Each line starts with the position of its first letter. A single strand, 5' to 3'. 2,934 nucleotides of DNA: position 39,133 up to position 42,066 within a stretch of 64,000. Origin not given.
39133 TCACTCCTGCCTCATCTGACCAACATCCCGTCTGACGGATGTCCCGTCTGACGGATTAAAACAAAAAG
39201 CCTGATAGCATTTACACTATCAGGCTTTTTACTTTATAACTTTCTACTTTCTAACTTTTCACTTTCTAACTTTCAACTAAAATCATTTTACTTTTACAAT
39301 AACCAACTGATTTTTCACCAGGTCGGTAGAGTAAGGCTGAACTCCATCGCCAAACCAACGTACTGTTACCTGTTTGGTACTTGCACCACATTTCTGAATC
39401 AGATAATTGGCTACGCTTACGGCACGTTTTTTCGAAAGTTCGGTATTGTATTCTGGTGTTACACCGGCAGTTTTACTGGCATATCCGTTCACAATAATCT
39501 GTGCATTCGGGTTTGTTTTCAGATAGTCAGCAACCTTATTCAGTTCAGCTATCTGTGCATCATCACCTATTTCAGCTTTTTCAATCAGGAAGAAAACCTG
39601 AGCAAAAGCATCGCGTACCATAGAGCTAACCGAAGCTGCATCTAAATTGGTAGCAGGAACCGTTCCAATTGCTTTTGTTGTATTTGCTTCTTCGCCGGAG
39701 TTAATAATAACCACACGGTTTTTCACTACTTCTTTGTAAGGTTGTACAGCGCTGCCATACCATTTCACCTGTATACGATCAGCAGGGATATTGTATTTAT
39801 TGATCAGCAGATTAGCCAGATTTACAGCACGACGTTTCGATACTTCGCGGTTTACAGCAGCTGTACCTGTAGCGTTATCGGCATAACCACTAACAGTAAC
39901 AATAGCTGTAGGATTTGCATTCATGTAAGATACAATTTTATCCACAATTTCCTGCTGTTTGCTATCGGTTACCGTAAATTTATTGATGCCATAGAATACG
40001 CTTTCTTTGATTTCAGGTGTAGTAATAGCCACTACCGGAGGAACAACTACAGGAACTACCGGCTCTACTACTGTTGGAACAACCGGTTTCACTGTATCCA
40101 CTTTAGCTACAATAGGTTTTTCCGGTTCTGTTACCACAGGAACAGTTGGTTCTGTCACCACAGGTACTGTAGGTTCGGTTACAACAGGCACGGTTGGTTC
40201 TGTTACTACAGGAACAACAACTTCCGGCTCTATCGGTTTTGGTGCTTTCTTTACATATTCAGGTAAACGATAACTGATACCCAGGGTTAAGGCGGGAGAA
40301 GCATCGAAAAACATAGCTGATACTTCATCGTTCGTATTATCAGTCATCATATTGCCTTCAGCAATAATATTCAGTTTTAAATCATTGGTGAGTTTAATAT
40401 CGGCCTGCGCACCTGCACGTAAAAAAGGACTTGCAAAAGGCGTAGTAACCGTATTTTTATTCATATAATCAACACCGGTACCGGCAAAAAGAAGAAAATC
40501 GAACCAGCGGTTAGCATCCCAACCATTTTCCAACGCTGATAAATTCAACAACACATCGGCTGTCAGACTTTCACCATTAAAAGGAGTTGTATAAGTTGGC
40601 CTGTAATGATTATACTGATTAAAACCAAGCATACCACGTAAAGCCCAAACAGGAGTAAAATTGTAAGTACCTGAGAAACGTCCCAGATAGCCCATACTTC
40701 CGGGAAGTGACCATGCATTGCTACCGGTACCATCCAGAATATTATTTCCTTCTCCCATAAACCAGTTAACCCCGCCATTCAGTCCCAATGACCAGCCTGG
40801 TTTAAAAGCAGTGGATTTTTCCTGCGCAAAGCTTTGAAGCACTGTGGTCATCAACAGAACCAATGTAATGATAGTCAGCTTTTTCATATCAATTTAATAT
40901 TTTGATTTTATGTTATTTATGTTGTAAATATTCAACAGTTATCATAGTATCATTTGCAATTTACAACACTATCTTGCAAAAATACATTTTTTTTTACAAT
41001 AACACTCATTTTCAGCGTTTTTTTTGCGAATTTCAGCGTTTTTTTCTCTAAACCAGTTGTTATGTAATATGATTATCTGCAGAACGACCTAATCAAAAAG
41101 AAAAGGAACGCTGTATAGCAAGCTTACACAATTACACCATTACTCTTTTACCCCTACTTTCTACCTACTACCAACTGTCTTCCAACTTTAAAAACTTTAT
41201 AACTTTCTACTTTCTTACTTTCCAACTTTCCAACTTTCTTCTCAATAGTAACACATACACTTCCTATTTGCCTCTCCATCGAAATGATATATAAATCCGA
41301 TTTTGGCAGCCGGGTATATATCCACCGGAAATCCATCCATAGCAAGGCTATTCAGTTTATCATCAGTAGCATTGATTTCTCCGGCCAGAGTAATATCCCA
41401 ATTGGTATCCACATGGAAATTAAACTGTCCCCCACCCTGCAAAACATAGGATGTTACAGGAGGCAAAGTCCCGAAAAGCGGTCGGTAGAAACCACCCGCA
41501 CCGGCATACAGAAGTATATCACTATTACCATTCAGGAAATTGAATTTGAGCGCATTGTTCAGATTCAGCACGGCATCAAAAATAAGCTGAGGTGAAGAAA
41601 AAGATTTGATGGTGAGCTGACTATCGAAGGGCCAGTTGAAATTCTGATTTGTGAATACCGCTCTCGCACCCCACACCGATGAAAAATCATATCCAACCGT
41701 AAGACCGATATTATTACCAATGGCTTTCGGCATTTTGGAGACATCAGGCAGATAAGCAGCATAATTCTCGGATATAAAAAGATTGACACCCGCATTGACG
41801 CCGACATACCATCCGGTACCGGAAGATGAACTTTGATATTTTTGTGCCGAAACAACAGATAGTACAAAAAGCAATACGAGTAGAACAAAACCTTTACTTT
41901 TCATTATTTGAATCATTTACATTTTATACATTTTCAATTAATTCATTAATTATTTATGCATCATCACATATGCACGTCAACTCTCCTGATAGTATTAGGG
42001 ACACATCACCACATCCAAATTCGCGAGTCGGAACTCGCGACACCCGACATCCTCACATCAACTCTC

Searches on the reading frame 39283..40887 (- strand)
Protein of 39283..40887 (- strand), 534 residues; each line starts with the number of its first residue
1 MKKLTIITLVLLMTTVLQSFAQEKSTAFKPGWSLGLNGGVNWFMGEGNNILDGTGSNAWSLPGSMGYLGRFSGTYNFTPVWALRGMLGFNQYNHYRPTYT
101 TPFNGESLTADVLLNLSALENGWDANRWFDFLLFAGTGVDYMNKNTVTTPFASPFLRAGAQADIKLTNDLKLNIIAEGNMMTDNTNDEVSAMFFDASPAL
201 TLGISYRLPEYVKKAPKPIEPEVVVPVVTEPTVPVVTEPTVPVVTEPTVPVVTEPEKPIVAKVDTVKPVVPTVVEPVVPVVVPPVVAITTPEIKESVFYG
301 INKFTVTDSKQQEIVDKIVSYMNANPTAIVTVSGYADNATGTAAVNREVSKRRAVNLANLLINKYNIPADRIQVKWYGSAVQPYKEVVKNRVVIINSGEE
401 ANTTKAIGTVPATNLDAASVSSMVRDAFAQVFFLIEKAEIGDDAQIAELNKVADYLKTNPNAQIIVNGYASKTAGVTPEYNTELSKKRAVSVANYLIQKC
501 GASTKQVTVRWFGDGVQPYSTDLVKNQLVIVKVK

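Call 9: search_protein_families(library=pfam, proteins=[window:39283-40887:-], max_evalue=0.01)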
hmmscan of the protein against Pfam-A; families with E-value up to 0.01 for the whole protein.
window:39283-40887:- (534 aa): 3 families
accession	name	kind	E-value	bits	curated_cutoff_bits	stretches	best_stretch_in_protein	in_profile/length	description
PF00691.25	OmpA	-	9e-30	103.4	27.2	2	432-519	1-85/98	OmpA family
PF13505.12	OMP_b-brl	-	8.4e-07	29.8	28.7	1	9-189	3-162/175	Outer membrane protein beta-barrel domain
PF13568.12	OMP_b-brl_2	-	0.0048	17.4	27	0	20-93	1-66/175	Outer membrane protein beta-barrel domain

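Call 11: find_encoding_contigs(protein=window:39283-40887:-, flank=10000, max_places=6)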
Protein window:39283-40887:- (534 aa): no gene with exactly this product is on record in the collection.

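Call 20: find_homologous_proteins(query=window:39283-40887:-, max_evalue=1e-20)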
Query window:39283-40887:- (534 aa): 46 proteins with E <= 1e-20 among 8000 candidates.
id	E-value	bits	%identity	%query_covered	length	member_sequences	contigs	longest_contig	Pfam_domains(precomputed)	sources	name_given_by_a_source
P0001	0.0e+0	1181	100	100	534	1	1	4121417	PF00691.26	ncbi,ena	-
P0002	0.0e+0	1039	89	100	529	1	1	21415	PF00691.26,PF13505.13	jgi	-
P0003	0.0e+0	1037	87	100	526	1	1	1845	PF00691.26,PF13505.13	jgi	-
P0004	2.0e-234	797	73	100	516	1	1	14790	PF00691.26,PF13505.13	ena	-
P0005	3.0e-174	599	87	61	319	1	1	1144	PF00691.26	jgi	-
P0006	5.5e-120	420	43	100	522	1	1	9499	PF00691.26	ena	-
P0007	3.4e-118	414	44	100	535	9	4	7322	PF00691.26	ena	-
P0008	1.1e-112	395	41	100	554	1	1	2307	PF00691.26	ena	-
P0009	3.4e-112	394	41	100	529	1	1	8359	PF00691.26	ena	-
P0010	1.7e-111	392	42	100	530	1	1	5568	PF00691.26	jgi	jgi:OmpA-OmpF porin, OOP family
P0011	2.3e-111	391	41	100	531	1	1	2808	PF00691.26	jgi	jgi:outer membrane protein OmpA-like peptidoglycan-associated protein/opacity protein-like surface a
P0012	2.5e-111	391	41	99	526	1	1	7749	PF00691.26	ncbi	-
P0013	5.2e-111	390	41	100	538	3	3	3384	PF00691.26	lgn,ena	-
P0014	7.0e-111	389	44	100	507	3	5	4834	PF00691.26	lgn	-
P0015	9.9e-111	389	41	99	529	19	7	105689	PF00691.26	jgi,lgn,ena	-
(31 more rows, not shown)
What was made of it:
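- The source is a single 4.12-Mb contig (call 20).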

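Call 21: find_encoding_contigs(protein=P0001, flank=10000, max_places=3)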
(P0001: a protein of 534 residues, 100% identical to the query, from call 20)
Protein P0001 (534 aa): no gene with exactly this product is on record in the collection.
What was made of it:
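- On REP/BIME (RAYT-associated): The source genome was not retrievable (calls 11, 21).
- Genome-wide dispersal is therefore unproven, and the source genome was not retrievable (calls 11, 21).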

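Call 22: find_encoding_contigs(protein=P0002, flank=10000, max_places=3)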
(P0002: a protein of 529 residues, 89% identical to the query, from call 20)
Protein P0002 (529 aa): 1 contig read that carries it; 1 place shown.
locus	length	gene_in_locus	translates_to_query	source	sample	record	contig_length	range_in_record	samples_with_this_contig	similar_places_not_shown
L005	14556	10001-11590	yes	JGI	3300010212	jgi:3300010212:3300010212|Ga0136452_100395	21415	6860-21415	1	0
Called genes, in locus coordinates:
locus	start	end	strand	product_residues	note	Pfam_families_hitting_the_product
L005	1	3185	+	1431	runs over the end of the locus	PF07494:Reg_prop (faint), PF08450:SGL (faint), PF07495:Y_Y_Y, PF00512:HisKA, PF02518:HATPase_c, PF00072:Response_reg, PF00165:HTH_AraC, PF12833:HTH_18, +1 more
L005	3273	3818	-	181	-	PF01327:Pep_deformylase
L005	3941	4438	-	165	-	PF03652:RuvX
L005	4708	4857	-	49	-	-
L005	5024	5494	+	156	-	PF02357:NusG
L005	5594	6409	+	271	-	PF02563:Poly_export, PF10531:SLBB (weak), PF22461:SLBB_2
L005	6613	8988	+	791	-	PF02706:Wzz, PF13807:GNVR (faint), PF01656:CbiA, PF10609:ParA (weak), PF13614:AAA_31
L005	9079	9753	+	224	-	-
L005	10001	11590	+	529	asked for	PF13505:OMP_b-brl (faint), PF00691:OmpA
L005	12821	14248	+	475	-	PF01554:MatE (weak)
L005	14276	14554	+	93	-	?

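Call 23: find_encoding_contigs(protein=P0004, flank=10000, max_places=3)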
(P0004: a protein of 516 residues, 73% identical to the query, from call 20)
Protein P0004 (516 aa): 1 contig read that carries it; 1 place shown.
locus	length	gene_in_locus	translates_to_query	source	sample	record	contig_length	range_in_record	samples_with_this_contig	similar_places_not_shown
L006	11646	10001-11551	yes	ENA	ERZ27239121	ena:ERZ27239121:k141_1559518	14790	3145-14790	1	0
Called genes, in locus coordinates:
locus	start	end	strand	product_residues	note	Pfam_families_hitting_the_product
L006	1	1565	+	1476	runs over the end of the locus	PF07494:Reg_prop (faint), PF23748:Beta-prop_LRRK2 (faint), PF07495:Y_Y_Y, PF00512:HisKA, PF02518:HATPase_c, PF00072:Response_reg, PF00165:HTH_AraC, PF12833:HTH_18, +1 more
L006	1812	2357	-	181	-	PF01327:Pep_deformylase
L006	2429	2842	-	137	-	PF03652:RuvX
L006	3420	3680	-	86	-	-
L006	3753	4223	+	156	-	PF02357:NusG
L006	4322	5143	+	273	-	PF02563:Poly_export, PF22461:SLBB_2, PF10531:SLBB (weak)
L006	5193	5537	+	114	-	PF05635:23S_rRNA_IVP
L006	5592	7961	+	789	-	PF02706:Wzz, PF13807:GNVR (faint), PF01656:CbiA, PF10609:ParA (weak), PF13614:AAA_31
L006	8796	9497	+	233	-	-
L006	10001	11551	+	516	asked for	PF13505:OMP_b-brl, PF00691:OmpA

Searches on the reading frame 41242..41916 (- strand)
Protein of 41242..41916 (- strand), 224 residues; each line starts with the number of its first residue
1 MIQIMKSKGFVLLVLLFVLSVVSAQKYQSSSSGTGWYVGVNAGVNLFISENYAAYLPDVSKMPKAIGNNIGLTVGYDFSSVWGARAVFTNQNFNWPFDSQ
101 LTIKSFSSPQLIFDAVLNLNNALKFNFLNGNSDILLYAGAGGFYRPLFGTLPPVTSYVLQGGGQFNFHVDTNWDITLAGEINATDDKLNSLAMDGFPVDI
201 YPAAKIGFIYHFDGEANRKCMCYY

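Call 9: search_protein_families(library=pfam, proteins=[window:41242-41916:-], max_evalue=0.01)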
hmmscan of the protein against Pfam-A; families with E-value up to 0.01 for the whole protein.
window:41242-41916:- (224 aa): 1 family
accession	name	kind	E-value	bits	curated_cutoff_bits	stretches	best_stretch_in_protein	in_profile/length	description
PF13505.12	OMP_b-brl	-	2.4e-05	25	28.7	1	15-141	2-108/175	Outer membrane protein beta-barrel domain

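Call 67: search_protein_families(library=ncbifam, proteins=[window:41242-41916:-], max_evalue=0.001)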
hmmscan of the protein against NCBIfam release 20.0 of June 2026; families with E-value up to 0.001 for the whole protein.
window:41242-41916:- (224 aa): 0 families
